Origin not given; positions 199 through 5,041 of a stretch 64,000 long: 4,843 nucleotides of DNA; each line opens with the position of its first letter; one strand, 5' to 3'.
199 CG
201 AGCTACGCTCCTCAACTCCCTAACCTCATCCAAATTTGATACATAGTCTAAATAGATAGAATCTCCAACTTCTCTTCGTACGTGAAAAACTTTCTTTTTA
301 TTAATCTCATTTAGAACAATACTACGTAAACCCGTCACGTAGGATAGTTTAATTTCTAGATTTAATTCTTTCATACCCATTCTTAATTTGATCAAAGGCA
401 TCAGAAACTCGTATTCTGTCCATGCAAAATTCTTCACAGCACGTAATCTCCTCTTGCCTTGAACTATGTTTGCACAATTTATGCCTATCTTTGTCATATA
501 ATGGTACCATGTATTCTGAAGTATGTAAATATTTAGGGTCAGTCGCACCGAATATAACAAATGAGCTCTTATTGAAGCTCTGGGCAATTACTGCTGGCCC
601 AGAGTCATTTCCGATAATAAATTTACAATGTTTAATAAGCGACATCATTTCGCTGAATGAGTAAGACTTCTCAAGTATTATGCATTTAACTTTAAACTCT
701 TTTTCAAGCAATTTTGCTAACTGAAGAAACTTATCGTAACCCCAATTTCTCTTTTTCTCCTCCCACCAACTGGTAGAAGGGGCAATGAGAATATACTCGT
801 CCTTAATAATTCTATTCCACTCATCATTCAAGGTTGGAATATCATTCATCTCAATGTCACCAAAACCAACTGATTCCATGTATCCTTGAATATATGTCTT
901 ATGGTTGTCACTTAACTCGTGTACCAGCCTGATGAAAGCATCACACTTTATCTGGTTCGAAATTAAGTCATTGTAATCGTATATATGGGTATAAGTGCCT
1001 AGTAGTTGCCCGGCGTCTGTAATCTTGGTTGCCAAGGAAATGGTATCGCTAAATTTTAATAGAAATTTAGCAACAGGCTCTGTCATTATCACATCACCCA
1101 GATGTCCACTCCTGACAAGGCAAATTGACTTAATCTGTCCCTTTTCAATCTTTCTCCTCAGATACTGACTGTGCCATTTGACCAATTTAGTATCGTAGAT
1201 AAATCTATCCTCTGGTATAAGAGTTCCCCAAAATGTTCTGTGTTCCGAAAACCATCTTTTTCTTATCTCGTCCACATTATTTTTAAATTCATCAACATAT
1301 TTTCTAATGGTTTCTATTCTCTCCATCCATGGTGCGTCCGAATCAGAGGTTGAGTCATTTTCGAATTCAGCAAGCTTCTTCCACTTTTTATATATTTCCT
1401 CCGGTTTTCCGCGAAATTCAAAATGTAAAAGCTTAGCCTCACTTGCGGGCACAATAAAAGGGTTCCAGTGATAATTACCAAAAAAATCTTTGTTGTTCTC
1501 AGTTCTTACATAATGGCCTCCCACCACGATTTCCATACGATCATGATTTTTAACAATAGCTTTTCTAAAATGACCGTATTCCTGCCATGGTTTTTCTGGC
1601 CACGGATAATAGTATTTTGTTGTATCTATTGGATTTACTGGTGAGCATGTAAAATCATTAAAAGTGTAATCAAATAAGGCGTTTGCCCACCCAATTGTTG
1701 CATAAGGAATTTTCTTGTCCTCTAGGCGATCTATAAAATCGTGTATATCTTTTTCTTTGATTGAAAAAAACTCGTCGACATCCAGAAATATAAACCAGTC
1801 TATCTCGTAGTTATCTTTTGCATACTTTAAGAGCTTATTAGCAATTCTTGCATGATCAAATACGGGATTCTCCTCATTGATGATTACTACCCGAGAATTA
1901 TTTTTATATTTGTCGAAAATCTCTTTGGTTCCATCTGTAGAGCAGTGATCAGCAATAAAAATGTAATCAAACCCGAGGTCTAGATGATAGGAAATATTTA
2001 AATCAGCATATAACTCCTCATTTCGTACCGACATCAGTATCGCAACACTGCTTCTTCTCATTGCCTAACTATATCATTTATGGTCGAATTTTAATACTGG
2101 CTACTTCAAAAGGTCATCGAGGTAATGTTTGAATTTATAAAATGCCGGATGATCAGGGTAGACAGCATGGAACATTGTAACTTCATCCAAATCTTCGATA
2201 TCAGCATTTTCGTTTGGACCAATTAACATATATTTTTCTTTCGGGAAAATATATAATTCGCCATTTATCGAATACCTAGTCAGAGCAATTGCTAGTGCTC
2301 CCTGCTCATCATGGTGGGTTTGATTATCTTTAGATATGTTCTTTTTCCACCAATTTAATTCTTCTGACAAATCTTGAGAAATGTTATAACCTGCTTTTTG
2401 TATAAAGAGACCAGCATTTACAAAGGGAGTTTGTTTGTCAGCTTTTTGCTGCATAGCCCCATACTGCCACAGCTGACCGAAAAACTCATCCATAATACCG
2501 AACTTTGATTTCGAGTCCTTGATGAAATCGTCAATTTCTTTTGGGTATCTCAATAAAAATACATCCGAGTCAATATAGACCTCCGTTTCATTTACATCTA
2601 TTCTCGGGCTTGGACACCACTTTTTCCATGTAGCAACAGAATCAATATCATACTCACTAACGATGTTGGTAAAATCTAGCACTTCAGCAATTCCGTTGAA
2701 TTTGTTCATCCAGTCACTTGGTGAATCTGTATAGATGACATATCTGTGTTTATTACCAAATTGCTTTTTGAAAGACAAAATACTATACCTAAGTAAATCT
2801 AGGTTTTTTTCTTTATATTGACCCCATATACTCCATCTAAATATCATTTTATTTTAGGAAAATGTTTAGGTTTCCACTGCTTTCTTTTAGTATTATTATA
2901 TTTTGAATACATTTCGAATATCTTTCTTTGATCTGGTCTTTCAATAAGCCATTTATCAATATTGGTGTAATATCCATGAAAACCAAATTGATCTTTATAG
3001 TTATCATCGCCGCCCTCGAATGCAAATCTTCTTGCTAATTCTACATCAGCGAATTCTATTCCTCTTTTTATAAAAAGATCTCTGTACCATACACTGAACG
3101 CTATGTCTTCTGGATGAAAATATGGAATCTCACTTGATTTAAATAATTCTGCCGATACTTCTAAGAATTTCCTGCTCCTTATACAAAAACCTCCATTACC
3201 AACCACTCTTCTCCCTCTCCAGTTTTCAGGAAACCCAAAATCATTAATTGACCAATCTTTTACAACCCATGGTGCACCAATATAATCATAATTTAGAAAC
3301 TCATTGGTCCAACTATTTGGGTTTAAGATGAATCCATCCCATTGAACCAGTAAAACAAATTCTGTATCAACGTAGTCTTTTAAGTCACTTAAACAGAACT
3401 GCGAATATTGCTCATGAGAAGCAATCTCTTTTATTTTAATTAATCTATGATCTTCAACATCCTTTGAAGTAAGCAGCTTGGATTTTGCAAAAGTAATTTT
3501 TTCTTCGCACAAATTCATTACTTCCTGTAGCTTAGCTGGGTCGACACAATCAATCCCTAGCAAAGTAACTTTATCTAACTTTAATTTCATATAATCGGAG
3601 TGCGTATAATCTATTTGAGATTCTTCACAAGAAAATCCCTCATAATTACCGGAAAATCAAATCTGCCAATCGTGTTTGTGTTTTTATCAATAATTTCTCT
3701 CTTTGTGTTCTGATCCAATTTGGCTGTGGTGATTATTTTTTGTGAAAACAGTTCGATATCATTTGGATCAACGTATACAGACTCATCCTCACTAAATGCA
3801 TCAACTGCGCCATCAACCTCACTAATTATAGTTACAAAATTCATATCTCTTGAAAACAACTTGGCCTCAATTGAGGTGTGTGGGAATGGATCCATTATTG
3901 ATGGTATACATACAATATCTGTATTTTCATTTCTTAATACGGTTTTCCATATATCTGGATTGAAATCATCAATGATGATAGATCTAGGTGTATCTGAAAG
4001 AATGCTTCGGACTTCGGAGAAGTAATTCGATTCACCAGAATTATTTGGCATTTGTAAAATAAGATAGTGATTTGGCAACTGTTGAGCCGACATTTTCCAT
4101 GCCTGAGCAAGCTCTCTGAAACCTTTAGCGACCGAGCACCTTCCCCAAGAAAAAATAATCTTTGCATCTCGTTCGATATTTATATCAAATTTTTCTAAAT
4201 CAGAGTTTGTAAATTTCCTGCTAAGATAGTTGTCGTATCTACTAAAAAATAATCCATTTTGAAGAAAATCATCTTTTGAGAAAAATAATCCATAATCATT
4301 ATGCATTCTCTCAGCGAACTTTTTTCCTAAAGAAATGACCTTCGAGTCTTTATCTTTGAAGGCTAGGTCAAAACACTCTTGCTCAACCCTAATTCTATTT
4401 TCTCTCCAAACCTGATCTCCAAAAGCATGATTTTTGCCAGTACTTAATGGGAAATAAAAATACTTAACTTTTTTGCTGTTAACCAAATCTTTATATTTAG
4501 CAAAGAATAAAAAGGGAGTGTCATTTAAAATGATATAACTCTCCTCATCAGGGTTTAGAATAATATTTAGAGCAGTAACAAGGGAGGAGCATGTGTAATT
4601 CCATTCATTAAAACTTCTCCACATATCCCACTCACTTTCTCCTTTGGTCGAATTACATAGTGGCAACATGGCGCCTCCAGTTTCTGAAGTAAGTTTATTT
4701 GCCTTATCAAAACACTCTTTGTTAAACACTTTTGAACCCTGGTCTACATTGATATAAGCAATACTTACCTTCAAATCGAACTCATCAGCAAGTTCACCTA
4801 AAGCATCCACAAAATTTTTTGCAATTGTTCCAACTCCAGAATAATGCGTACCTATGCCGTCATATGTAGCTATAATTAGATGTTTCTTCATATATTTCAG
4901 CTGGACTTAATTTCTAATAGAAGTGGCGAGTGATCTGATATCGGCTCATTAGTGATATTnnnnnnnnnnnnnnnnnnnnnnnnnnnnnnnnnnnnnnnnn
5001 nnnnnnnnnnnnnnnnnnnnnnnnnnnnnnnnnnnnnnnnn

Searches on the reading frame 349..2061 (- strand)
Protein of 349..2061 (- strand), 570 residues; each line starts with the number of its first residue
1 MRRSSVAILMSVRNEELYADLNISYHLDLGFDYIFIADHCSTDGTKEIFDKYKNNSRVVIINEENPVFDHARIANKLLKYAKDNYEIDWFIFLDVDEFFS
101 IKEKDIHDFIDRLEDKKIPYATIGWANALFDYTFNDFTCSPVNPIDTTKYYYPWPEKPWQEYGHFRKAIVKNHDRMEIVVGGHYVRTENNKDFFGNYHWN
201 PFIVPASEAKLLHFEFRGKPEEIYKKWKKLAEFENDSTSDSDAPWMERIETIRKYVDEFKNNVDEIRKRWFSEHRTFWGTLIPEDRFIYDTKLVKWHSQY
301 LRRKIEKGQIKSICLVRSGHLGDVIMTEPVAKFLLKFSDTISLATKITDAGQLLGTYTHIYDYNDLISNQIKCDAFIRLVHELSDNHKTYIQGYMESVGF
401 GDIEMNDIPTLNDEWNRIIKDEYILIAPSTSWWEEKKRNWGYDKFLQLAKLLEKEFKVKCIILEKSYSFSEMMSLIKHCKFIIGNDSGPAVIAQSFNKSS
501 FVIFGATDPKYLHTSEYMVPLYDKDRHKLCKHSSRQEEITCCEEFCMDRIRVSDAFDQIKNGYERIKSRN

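Call 67: search_protein_families(library=pfam, proteins=[window:349-2061:-], max_evalue=0.00001)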
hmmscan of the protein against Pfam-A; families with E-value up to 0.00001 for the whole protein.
window:349-2061:- (570 aa): 3 families
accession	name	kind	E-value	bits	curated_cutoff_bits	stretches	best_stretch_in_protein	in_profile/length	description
PF13704.12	Glyco_tranf_2_4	-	9.9e-14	52.1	27.5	1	13-109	1-97/98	Glycosyl transferase family 2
PF01075.23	Glyco_transf_9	-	2e-11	44.1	22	1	451-520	156-219/247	Glycosyltransferase family 9 (heptosyltransferase)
PF00535.33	Glycos_transf_2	-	2.7e-07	31.1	23.3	1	32-115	28-105/168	Glycosyl transferase family 2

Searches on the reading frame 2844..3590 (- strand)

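Call 67: search_protein_families(library=pfam, proteins=[window:2844-3590:-], max_evalue=0.00001)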
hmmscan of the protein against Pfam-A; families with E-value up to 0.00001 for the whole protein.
window:2844-3590:- (248 aa): 1 family
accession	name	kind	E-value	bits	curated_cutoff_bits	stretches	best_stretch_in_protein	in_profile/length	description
PF18922.5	DUF5672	-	5.7e-22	78.6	24.4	1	52-205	8-164/164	Protein of unknown function (DUF5672)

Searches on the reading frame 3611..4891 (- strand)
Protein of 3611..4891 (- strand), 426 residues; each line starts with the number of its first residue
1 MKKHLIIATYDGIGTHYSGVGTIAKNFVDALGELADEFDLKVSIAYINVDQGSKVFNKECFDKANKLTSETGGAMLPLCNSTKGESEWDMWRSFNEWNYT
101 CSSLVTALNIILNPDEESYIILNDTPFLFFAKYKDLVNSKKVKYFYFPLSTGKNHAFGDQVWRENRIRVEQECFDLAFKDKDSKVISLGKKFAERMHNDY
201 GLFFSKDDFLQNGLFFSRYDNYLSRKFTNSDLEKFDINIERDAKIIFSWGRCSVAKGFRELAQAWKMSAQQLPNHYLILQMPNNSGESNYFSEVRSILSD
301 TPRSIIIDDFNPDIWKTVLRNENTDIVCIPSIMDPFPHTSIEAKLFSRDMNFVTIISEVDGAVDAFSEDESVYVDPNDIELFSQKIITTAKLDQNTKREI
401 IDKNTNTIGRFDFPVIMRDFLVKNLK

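Call 67: search_protein_families(library=pfam, proteins=[window:3611-4891:-], max_evalue=0.00001)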
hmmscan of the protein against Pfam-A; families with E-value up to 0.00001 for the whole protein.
window:3611-4891:- (426 aa): 1 family
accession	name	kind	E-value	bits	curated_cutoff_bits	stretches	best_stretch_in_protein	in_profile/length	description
PF00534.26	Glycos_transf_1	-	8.4e-08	32.4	26.4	1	232-404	4-168/172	Glycosyl transferases group 1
